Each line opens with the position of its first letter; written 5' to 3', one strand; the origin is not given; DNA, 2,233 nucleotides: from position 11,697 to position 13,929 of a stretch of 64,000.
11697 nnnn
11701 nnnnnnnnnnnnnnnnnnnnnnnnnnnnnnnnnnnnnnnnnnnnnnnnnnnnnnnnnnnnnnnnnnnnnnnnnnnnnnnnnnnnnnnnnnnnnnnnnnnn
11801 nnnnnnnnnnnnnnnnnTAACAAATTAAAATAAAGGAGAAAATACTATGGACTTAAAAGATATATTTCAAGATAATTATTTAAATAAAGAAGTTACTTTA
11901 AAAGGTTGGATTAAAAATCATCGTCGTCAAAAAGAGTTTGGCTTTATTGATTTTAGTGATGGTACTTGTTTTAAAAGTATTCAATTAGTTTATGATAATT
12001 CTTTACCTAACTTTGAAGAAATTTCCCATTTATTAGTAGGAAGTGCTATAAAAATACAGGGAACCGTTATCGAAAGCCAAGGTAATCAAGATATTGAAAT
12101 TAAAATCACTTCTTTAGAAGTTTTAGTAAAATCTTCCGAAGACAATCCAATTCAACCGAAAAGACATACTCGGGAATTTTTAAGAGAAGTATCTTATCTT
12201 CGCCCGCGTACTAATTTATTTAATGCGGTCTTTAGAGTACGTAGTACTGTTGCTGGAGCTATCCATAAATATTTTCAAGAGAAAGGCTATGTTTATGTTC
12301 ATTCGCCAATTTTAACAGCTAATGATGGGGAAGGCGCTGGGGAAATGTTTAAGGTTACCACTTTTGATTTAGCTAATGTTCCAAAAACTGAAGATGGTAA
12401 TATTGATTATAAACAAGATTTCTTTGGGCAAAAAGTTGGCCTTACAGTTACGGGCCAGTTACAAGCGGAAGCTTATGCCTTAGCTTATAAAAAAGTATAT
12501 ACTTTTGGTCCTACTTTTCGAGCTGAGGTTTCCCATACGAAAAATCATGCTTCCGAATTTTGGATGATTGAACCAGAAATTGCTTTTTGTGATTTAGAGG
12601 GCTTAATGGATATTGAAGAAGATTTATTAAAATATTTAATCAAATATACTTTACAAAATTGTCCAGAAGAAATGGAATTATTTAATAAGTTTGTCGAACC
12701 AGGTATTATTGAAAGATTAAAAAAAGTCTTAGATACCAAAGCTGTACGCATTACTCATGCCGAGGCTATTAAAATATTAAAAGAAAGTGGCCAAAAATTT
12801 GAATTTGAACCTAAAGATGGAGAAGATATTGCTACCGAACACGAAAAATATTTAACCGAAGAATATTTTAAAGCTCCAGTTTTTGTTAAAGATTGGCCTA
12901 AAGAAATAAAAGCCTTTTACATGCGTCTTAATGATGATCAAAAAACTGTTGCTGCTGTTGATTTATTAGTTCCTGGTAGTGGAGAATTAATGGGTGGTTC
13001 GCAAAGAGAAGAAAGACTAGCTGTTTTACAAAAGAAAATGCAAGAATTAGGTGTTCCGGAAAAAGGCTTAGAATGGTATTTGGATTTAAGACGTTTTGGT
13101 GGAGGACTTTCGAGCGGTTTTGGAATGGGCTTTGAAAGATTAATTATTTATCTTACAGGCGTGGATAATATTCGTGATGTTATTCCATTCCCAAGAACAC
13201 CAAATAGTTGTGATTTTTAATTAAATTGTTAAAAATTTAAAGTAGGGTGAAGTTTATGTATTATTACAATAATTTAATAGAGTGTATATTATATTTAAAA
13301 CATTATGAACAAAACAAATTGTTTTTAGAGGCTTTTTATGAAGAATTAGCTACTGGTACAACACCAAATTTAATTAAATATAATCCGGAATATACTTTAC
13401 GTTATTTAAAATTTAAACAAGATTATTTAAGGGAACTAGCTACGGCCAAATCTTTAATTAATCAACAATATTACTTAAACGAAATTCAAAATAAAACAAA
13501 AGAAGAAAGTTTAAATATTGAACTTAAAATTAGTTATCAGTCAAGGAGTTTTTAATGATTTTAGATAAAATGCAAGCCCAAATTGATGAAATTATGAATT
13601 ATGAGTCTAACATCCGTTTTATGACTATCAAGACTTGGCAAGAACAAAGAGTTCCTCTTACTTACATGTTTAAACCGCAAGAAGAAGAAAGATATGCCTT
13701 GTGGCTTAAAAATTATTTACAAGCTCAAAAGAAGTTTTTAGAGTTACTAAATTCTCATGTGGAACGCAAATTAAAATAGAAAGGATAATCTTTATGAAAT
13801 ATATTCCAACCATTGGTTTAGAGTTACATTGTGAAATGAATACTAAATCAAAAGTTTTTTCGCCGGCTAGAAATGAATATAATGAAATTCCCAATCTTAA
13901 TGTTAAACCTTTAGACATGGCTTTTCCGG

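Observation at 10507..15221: Archaeal-type AspRS with AsnRS and a stand-alone gatB (no gatC/gatA), with two tiny coupled ORFs in between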

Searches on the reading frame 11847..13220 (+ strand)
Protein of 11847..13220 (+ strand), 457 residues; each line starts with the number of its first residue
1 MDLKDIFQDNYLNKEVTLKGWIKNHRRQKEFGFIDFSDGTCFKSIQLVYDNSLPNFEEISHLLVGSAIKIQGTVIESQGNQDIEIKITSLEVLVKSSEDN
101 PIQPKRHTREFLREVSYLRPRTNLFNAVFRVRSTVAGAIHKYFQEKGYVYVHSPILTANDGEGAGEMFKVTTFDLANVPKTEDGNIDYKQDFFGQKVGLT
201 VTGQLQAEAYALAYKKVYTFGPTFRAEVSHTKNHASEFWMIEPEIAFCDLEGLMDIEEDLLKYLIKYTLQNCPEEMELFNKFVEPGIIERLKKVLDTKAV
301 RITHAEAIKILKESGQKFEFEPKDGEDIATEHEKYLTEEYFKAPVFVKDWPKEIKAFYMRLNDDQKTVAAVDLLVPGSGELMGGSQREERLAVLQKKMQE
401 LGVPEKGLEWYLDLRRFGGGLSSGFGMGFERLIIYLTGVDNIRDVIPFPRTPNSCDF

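Call 3: search_protein_families(library=pfam, proteins=[window:11847-13220:+], max_evalue=0.1)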
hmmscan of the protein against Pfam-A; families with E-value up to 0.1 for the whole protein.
window:11847-13220:+ (457 aa): 3 families
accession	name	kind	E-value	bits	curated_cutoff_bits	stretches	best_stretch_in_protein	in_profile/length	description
PF00152.25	tRNA-synt_2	-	1.3e-59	202.2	25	1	112-451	5-307/308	tRNA synthetases class II (D, K and N)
PF01336.31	tRNA_anti-codon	-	1.1e-13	51.3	27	1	16-93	1-75/75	OB-fold nucleic acid binding domain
PF01409.25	tRNA-synt_2d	-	0.0043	17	19.8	0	424-445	214-235/246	tRNA synthetases class II core domain (F)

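Call 4: search_protein_families(library=ncbifam, proteins=[window:11847-13220:+], max_evalue=0.1)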
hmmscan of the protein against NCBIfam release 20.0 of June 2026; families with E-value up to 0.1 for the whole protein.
window:11847-13220:+ (457 aa): 18 families
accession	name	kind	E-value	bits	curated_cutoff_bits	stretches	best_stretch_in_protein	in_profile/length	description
NF003037.0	PRK03932.1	equivalog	2.6e-186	620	414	1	3-456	6-450/451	asparagine--tRNA ligase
TIGR00457.1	asnS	equivalog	4.1e-170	566.5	342.6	1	3-457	4-455/455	asparagine--tRNA ligase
NF003483.0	PRK05159.1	equivalog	8.6e-70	235.8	353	2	181-450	169-431/438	aspartate--tRNA(Asn) ligase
TIGR00458.1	aspS_nondisc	equivalog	4.9e-58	197.1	368.4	1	12-452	11-423/428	aspartate--tRNA(Asn) ligase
NF005052.0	PRK06462.1-1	equivalog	1.2e-39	136.3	368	1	105-451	26-346/353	asparagine synthetase A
NF001756.1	PRK00484.1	subfamily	7e-34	117.3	468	2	215-450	238-484/488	lysine--tRNA ligase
TIGR00459.1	aspS_bact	equivalog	3.5e-32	111.5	373.85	2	9-270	12-262/586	aspartate--tRNA ligase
NF001750.0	PRK00476.1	equivalog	7.8e-31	107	443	2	9-165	14-180/590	aspartate--tRNA ligase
NF005054.0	PRK06462.1-4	equivalog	1.4e-30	106.5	309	2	280-453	141-313/318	asparagine synthetase A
TIGR00499.1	lysS_bact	equivalog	9.5e-29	100.4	427.6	2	214-450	240-491/496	lysine--tRNA ligase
NF005053.0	PRK06462.1-3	equivalog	3.4e-22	79.3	322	1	217-447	41-263/274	asparagine synthetase A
NF005055.0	PRK06462.1-5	equivalog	1.5e-20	73.5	389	1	219-451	111-334/341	asparagine synthetase A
NF002821.0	PRK02983.1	equivalog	3.3e-13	48.6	742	2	215-450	847-1097/1102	bifunctional lysylphosphatidylglycerol synthetase/lysine--tRNA ligase LysX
TIGR00462.1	genX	equivalog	7e-13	48.7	286.9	1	213-448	72-304/304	EF-P lysine aminoacylase EpmA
NF009101.0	PRK12445.1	subfamily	1.2e-12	47.1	1026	1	2-450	54-500/505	lysine--tRNA ligase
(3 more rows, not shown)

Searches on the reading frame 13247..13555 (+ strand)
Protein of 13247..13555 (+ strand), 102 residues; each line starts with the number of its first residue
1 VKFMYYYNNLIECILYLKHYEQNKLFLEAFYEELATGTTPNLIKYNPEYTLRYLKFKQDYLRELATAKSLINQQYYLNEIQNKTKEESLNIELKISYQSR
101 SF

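Call 3: search_protein_families(library=pfam, proteins=[window:13247-13555:+], max_evalue=0.1)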
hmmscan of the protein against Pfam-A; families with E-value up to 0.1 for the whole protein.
window:13247-13555:+ (102 aa): 1 family
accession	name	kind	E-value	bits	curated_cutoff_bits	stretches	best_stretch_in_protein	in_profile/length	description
PF04583.17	Baculo_p74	-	0.021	14.8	23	1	5-82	117-184/215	Baculoviridae p74 conserved region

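Call 4: search_protein_families(library=ncbifam, proteins=[window:13247-13555:+], max_evalue=0.1)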
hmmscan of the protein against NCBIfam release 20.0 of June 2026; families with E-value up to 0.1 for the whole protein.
window:13247-13555:+ (102 aa): 0 families

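Call 10: find_homologous_proteins(query=window:13256-13552:+, max_evalue=0.01)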
Query window:13256-13552:+ (99 aa): 2 proteins with E <= 0.01 among 2 candidates.
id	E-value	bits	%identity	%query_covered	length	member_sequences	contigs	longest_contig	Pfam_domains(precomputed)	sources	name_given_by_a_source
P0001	5.8e-52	191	95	100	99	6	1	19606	-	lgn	-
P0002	7.2e-36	140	77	96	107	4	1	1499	-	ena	-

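Call 13: find_encoding_contigs(protein=P0001, flank=10000, max_places=6)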
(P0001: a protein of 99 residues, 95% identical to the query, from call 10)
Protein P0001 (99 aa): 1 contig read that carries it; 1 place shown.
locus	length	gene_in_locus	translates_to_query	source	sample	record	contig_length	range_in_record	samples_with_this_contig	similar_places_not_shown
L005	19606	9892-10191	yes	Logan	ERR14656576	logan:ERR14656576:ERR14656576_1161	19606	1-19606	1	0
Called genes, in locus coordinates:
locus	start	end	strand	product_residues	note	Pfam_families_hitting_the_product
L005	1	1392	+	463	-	?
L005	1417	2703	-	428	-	PF01943:Polysacc_synt, PF01554:MatE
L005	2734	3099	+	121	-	PF13797:Post_transc_reg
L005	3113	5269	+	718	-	PF13328:HD_4, PF04607:RelA_SpoT, PF02824:TGS, PF19296:RelA_AH, PF28438:RelA_RIS, PF13291:ACT_4 (weak)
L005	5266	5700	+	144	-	PF02580:Tyr_Deacylase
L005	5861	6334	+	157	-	-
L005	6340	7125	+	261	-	PF03129:HGTP_anticodon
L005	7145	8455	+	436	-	PF01336:tRNA_anti-codon, PF00152:tRNA-synt_2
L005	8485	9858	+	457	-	PF01336:tRNA_anti-codon, PF00152:tRNA-synt_2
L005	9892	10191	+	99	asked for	-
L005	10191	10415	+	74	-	-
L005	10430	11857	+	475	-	PF02934:GatB_N, PF02637:GatB_Yqey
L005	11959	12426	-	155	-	PF10612:Spore-coat_CotZ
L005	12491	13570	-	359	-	PF04892:VanZ-LLP1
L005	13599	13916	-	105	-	PF00367:PTS_EIIB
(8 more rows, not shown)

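Call 50: predict_structure(alignment_id=A1)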
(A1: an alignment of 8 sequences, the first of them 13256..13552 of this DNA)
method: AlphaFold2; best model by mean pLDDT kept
length: 99 residues; sequences in the alignment: 8
mean_pLDDT: 75.6   pTM: 0.58
mean pLDDT of the five models: 75.6, 72.8, 68.6, 59.2, 51.6
residues with pLDDT >= 90: 29; 70-90: 37; 50-70: 26; < 50: 7
segments of 3 or more residues with pLDDT < 50: 1-3, 97-99
pLDDT, mean of each block of 10 residues (from residue 1): 62 76 90 91 94 90 79 64 58 49
secondary structure, 60 per line:
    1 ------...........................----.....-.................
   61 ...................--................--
elements in order: H7-33 H38-42 H44-79 H82-97

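Call 54: search_protein_representatives(alignment_id=A1)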
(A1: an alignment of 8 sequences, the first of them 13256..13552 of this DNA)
Query: 8 sequences, 99 profile positions. Proteins with E-value up to 0.001 (for the whole library): 9; up to 1e-10: 5; up to 1e-30: 1. The best 9 are listed.
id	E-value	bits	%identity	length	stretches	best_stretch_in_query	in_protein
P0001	6.5e-55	199.6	-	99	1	1-99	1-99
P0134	1.0e-15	73.9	-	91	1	7-80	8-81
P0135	2.6e-13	66.2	-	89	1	1-75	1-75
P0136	3.3e-11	59.5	-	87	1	4-81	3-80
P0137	6.2e-11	58.6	-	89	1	1-83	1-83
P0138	6.1e-09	52.2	-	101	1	3-78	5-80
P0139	1.6e-06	44.5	-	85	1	1-71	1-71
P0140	8.1e-06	42.2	-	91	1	1-77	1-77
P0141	6.0e-04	36.2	-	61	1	1-50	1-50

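Call 57: fold_search(model_id=the predicted structure, library=pdb)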
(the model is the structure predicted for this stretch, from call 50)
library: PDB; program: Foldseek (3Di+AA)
matches with E <= 10: 2; with E <= 0.001: 0
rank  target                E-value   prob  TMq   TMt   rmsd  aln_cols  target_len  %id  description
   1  3zg1_A                5.1e+00  0.10  0.46  0.42  10.6        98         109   15  NI-BOUND FORM OF M123A MUTANT OF CUPRIAVIDUS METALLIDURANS CH34 CNRXS (released 2013-10-23)
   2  4cqi                  7.4e+00  0.02  0.24  0.22  11.6        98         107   16  Crystal structure of recombinant tubulin-binding cofactor A (TBCA) from Leishmania major (released 2014-11-26)

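Call 59: search_protein_families(library=phrogs, proteins=[window:13256-13552:+], max_evalue=0.05)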
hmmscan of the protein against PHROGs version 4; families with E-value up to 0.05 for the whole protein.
window:13256-13552:+ (99 aa): 0 families

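Call 60: search_protein_families(library=padloc, proteins=[window:13256-13552:+], max_evalue=0.05)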
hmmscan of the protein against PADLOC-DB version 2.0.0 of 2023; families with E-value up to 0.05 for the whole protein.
window:13256-13552:+ (99 aa): 0 families

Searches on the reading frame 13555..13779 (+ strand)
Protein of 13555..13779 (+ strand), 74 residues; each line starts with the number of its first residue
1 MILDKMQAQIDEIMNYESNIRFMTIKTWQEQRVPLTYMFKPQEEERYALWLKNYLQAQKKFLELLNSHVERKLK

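Call 3: search_protein_families(library=pfam, proteins=[window:13555-13779:+], max_evalue=0.1)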
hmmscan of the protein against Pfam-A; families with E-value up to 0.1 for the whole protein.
window:13555-13779:+ (74 aa): 0 families

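Call 4: search_protein_families(library=ncbifam, proteins=[window:13555-13779:+], max_evalue=0.1)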
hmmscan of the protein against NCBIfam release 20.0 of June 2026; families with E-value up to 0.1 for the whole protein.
window:13555-13779:+ (74 aa): 0 families

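Call 11: find_homologous_proteins(query=window:13555-13776:+, max_evalue=0.01)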
Query window:13555-13776:+ (74 aa): 3 proteins with E <= 0.01 among 3 candidates.
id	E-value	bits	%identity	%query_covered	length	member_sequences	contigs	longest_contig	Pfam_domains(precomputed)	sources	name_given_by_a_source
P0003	4.0e-41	155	100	100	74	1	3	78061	-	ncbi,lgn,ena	-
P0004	5.2e-35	136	88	100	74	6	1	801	-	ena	-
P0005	1.2e-34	135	86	100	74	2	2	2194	-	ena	-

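Call 12: find_encoding_contigs(protein=P0003, flank=10000, max_places=6)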
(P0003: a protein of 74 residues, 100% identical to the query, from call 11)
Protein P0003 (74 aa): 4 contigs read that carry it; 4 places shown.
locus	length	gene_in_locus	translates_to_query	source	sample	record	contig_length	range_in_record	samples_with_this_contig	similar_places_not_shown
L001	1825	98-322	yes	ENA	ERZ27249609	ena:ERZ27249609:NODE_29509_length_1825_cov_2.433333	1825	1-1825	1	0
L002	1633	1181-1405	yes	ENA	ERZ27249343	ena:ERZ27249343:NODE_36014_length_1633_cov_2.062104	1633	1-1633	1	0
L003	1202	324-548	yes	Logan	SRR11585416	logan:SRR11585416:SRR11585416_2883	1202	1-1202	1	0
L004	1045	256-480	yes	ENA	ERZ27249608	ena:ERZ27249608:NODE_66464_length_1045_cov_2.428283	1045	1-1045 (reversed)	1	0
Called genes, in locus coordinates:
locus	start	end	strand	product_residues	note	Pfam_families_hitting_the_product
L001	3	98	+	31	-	?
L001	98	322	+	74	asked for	-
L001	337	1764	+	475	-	PF02934:GatB_N, PF02637:GatB_Yqey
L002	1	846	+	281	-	?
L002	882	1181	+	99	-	-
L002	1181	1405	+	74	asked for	-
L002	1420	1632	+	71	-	?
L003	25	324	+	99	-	-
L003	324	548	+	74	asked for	-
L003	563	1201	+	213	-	?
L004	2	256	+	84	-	?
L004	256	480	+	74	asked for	-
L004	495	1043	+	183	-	?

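Call 15: list_cluster_members(proteins=[P0003, P0001, P0002])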
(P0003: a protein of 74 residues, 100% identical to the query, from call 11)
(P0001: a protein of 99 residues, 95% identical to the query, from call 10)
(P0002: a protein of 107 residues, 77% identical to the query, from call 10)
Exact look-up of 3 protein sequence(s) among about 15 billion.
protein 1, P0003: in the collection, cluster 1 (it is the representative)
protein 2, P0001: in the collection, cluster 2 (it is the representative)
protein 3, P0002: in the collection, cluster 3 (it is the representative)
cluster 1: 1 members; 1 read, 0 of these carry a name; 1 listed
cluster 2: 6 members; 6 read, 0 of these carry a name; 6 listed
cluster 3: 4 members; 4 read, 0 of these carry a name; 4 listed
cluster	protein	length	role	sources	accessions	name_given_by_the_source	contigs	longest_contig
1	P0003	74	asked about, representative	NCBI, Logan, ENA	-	-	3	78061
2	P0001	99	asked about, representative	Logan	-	-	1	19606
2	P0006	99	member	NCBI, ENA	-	-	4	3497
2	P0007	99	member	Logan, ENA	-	-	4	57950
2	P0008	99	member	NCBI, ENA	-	-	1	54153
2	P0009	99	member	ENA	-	-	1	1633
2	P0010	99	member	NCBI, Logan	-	-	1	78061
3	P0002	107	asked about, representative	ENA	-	-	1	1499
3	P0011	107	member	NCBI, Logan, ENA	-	-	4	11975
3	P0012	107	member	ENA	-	-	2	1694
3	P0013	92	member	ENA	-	-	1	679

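Call 51: predict_structure(alignment_id=A2)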
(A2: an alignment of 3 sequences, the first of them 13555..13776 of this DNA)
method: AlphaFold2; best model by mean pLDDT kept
length: 74 residues; sequences in the alignment: 3
mean_pLDDT: 72.1   pTM: 0.52
mean pLDDT of the five models: 72.1, 70.4, 67.4, 63.7, 63.5
residues with pLDDT >= 90: 0; 70-90: 43; 50-70: 31; < 50: 0
segments of 3 or more residues with pLDDT < 50: none
pLDDT, mean of each block of 10 residues (from residue 1): 77 65 62 60 72 83 85 70
secondary structure, 60 per line:
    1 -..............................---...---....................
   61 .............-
elements in order: H2-31 H41-73

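Call 58: fold_search(model_id=the predicted structure, library=pdb)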
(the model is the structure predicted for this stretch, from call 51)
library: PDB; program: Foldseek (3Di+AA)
matches with E <= 10: 83; with E <= 0.001: 0
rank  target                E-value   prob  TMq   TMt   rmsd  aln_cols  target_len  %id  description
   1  5uht_A                1.1e+00  0.21  0.43  0.16   7.4        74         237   16  Structure of the Thermotoga maritima HK853-BeF3-RR468 complex at pH 5.0 (released 2017-12-27)
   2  6c48_D                1.5e+00  0.66  0.64  0.56   3.0        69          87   16  Crystal structure of B-Myb-LIN9-LIN52 complex (released 2018-09-19)
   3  6rh7_B                1.9e+00  0.07  0.28  0.12   8.6        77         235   18  Revisiting pH-gated conformational switch. Complex HK853 mutant H260A -RR468 mutant D53A pH 7.5 (released 2020-02-19)
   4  6c48_A                2.0e+00  0.54  0.60  0.54   3.0        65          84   17  Crystal structure of B-Myb-LIN9-LIN52 complex (released 2018-09-19)
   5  6dlm_A                2.6e+00  0.51  0.63  0.63   4.4        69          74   12  DHD127 (released 2018-12-19)
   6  6dkm_G                2.6e+00  0.10  0.35  0.35   8.3        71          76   24  DHD131 (released 2018-12-19)
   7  7vgf_A                2.8e+00  0.21  0.52  0.09   4.6        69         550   22  cryo-EM structure of AMP-PNP bound human ABCB7 (released 2022-02-16)
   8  6vme_M                3.0e+00  0.30  0.54  0.61   4.0        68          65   16  Human ESCRT-I heterotetramer headpiece (released 2020-05-20)
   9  3dge_A                3.2e+00  0.06  0.31  0.12   8.8        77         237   18  Structure of a histidine kinase-response regulator complex reveals insights into Two-component signaling and a novel c (released 2009-07-07)
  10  6dkm_B                3.5e+00  0.13  0.42  0.42   5.3        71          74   14  DHD131 (released 2018-12-19)
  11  8jxh_D                3.7e+00  0.13  0.47  0.37   4.5        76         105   21  rat megalin RAP complex wingA (released 2024-06-19)
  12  6dkm_C                3.7e+00  0.10  0.37  0.36   8.6        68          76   22  DHD131 (released 2018-12-19)
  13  1wle_A                4.0e+00  0.23  0.59  0.12   4.7        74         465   16  Crystal Structure of mammalian mitochondrial seryl-tRNA synthetase complexed with seryl-adenylate (released 2005-09-06)
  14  2hdz                  4.0e+00  0.06  0.30  0.33   7.7        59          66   20  Crystal Structure Analysis of the UBF HMG box5 (released 2007-06-26)
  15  5och_B                4.3e+00  0.21  0.51  0.08   4.2        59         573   19  The crystal structure of human ABCB8 in an outward-facing state (released 2018-07-25)
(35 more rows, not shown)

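Call 59: search_protein_families(library=phrogs, proteins=[window:13555-13776:+], max_evalue=0.05)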
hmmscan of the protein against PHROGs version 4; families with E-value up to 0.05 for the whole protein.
window:13555-13776:+ (74 aa): 0 families

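Call 60: search_protein_families(library=padloc, proteins=[window:13555-13776:+], max_evalue=0.05)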
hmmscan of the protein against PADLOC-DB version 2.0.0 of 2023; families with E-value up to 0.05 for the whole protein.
window:13555-13776:+ (74 aa): 0 families
